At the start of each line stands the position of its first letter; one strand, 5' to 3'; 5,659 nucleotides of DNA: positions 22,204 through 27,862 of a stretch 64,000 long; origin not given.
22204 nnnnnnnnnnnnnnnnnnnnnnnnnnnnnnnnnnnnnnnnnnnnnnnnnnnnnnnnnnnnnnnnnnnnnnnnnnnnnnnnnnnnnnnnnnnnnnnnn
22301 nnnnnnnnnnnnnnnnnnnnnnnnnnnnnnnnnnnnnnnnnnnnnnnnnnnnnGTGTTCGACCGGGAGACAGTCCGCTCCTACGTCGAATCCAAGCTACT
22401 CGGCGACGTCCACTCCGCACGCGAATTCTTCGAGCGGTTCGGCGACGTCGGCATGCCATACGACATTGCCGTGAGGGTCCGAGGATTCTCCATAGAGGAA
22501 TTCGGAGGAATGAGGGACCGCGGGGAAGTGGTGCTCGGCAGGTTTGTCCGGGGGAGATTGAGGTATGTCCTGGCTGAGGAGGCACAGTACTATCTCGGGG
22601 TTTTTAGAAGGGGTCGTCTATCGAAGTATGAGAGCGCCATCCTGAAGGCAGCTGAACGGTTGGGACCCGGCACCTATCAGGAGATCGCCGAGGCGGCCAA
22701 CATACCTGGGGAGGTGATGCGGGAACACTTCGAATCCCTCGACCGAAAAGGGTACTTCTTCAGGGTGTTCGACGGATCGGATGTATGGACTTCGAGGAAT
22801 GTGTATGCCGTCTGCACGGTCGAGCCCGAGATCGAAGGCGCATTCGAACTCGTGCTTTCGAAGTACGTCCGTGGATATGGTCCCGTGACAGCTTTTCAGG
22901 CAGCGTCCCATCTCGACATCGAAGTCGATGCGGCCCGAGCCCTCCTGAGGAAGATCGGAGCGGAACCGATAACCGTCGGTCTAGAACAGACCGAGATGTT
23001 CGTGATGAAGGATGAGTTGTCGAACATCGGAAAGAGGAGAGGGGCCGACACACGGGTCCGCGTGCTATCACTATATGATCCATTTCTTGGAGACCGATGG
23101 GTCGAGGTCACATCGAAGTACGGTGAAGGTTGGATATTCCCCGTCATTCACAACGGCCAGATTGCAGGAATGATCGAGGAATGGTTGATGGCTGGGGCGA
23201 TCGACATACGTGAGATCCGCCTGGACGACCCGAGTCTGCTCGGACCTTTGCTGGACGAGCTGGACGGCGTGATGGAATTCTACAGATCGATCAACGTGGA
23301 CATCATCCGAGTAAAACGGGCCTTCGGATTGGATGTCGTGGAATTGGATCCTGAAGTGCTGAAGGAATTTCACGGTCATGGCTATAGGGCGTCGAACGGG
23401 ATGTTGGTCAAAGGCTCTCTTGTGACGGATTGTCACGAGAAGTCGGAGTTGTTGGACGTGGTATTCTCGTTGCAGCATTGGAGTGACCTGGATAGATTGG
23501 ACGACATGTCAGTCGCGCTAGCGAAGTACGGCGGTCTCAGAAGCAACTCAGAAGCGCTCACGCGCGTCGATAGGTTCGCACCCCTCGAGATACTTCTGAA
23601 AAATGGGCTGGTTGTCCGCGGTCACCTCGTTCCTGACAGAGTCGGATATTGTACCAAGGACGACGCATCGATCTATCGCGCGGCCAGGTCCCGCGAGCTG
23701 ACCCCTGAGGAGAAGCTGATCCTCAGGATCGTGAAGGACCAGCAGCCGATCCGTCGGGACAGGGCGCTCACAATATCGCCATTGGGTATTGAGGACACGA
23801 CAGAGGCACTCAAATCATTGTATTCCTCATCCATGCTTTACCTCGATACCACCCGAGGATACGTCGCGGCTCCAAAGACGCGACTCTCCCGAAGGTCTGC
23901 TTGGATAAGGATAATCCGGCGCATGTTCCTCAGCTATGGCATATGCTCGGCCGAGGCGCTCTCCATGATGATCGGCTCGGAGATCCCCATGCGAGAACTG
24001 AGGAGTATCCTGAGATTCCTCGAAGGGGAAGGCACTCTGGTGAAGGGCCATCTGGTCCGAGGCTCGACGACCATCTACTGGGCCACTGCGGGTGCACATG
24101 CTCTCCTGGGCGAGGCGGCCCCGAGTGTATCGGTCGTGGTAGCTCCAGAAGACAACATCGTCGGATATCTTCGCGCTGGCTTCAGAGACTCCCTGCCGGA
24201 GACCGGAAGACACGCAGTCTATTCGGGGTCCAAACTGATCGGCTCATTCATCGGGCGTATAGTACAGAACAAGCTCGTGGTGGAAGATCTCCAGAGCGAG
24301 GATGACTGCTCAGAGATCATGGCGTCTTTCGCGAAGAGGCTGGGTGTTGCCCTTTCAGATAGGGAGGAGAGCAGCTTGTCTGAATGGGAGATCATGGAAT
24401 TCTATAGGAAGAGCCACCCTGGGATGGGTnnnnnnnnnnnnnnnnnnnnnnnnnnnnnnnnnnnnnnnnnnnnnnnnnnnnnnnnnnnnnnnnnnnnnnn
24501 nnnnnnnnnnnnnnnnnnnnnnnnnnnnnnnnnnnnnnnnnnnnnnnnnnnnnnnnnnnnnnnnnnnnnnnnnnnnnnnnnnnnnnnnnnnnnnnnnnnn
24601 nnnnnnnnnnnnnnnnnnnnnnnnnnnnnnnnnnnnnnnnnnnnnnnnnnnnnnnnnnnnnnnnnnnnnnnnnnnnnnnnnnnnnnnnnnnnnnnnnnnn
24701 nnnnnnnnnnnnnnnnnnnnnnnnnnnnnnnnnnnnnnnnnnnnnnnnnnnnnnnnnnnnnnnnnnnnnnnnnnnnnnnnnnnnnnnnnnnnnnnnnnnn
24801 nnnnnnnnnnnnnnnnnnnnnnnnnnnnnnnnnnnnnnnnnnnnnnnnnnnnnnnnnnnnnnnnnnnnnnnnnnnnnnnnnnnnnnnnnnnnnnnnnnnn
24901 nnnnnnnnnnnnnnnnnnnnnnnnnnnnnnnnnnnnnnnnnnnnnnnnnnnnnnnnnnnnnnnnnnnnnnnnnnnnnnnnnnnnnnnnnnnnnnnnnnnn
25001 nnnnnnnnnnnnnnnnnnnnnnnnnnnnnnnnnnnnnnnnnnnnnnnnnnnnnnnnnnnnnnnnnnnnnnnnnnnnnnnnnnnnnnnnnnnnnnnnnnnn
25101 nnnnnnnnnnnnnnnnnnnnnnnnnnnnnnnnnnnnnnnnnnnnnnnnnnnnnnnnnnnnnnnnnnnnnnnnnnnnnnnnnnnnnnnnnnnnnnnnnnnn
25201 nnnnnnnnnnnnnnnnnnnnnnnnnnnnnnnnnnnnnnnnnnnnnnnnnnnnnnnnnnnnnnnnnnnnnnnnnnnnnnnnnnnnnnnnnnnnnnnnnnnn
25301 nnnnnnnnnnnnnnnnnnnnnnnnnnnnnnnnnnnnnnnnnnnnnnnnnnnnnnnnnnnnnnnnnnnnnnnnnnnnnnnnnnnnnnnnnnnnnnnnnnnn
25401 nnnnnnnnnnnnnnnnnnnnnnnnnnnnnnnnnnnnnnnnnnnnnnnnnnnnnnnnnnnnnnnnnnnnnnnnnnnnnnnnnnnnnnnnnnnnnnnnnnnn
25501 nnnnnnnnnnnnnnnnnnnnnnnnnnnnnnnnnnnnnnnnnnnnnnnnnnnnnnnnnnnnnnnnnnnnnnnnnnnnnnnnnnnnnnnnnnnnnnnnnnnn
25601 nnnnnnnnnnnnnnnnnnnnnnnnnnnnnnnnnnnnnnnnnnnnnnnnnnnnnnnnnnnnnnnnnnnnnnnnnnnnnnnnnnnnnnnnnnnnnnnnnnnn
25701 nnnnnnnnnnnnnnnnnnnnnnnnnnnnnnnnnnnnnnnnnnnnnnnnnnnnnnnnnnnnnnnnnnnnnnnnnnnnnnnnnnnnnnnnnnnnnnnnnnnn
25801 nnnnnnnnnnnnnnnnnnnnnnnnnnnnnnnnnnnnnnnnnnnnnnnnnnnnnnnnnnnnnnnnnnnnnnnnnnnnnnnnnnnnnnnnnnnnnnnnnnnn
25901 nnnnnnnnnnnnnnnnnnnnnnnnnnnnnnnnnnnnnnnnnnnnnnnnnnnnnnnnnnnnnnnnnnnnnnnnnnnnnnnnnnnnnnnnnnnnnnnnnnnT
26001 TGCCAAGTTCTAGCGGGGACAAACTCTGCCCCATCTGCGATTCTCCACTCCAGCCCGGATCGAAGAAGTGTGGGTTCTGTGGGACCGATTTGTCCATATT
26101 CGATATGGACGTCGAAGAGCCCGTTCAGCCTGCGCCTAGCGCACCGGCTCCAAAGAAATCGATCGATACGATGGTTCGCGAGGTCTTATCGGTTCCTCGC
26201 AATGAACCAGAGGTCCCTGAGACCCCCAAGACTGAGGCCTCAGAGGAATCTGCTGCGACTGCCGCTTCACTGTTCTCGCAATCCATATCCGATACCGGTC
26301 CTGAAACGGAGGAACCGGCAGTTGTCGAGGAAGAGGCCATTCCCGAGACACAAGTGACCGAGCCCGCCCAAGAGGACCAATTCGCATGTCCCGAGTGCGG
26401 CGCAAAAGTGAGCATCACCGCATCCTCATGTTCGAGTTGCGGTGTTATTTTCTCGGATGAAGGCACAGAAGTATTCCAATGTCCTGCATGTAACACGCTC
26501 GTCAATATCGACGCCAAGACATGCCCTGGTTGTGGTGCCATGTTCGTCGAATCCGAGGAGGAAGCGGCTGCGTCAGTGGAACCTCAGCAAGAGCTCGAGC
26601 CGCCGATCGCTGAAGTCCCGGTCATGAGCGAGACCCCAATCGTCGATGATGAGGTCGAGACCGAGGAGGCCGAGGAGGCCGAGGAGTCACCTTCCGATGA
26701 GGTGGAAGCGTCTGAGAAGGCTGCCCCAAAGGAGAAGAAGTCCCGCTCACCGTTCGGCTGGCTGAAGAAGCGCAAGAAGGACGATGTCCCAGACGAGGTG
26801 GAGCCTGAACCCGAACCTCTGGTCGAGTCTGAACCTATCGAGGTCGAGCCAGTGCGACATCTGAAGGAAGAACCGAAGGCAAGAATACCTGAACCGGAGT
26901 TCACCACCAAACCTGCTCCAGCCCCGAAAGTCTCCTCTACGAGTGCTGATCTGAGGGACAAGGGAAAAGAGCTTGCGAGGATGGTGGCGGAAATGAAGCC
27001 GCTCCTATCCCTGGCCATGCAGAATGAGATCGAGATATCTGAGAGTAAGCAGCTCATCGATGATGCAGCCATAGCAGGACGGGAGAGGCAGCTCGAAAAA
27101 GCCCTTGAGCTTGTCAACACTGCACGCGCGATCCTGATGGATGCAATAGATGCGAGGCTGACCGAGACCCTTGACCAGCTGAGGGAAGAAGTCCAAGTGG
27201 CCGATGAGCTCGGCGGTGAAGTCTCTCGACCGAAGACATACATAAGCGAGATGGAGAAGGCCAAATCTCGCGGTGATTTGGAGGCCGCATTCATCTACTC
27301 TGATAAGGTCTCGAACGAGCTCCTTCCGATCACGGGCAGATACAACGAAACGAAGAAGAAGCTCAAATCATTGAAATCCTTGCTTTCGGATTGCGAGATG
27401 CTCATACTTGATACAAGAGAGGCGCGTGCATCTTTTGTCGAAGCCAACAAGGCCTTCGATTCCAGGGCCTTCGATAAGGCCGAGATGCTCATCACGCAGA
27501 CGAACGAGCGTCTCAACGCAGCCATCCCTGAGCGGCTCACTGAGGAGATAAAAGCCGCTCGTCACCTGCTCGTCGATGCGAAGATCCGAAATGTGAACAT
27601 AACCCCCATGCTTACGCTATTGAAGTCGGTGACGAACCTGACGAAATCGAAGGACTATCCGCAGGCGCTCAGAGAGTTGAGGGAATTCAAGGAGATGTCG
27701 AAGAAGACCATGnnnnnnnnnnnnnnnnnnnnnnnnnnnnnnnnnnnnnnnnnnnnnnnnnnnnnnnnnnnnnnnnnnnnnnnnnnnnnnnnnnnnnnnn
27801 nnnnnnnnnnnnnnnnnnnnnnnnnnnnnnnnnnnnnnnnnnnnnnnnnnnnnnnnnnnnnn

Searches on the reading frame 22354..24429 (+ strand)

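Call 17: search_protein_families(library=pfam, proteins=[window:22354-24429:+], max_evalue=0.001)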
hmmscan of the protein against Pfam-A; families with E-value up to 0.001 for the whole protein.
window:22354-24429:+ (692 aa): 1 family
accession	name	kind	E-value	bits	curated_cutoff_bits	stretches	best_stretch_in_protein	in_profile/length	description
PF06224.18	AlkZ-like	-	2e-14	54.5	25.9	1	159-248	167-255/329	DNA glycosylase AlkZ-like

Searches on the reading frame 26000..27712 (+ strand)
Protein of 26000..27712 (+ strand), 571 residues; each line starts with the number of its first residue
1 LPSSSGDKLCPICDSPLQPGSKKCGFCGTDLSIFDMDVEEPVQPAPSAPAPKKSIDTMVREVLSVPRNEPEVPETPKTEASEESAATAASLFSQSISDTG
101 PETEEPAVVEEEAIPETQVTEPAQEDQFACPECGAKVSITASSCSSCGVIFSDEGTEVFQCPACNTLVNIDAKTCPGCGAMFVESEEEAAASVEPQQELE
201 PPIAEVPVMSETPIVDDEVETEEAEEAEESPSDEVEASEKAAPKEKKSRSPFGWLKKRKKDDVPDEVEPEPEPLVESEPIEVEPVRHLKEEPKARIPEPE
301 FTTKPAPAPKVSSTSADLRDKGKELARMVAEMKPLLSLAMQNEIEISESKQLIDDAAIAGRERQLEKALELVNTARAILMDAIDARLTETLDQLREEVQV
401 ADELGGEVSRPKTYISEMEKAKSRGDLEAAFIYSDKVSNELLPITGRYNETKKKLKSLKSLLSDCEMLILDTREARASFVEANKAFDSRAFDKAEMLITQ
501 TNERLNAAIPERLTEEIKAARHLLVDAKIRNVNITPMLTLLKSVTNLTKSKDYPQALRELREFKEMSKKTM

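Call 17: search_protein_families(library=pfam, proteins=[window:26000-27712:+], max_evalue=0.001)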
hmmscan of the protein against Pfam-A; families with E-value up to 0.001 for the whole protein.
window:26000-27712:+ (571 aa): 5 families
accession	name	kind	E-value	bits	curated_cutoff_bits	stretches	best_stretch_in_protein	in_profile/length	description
PF13248.11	Zn_ribbon_3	-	1.6e-11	43.7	27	1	159-180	3-24/26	zinc-ribbon domain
PF12773.13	DZR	-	1.5e-09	38.3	27.3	1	130-179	1-45/45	Double zinc ribbon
PF13240.11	Zn_Ribbon_1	-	8.6e-09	35.4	25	0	130-148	2-20/23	zinc-ribbon domain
PF10571.15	UPF0547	-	2.7e-08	34.2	29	1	130-152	3-25/26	Uncharacterised protein family UPF0547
PF18912.6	DZR_2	-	7.9e-06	26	27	0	123-154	17-49/56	Double zinc ribbon domain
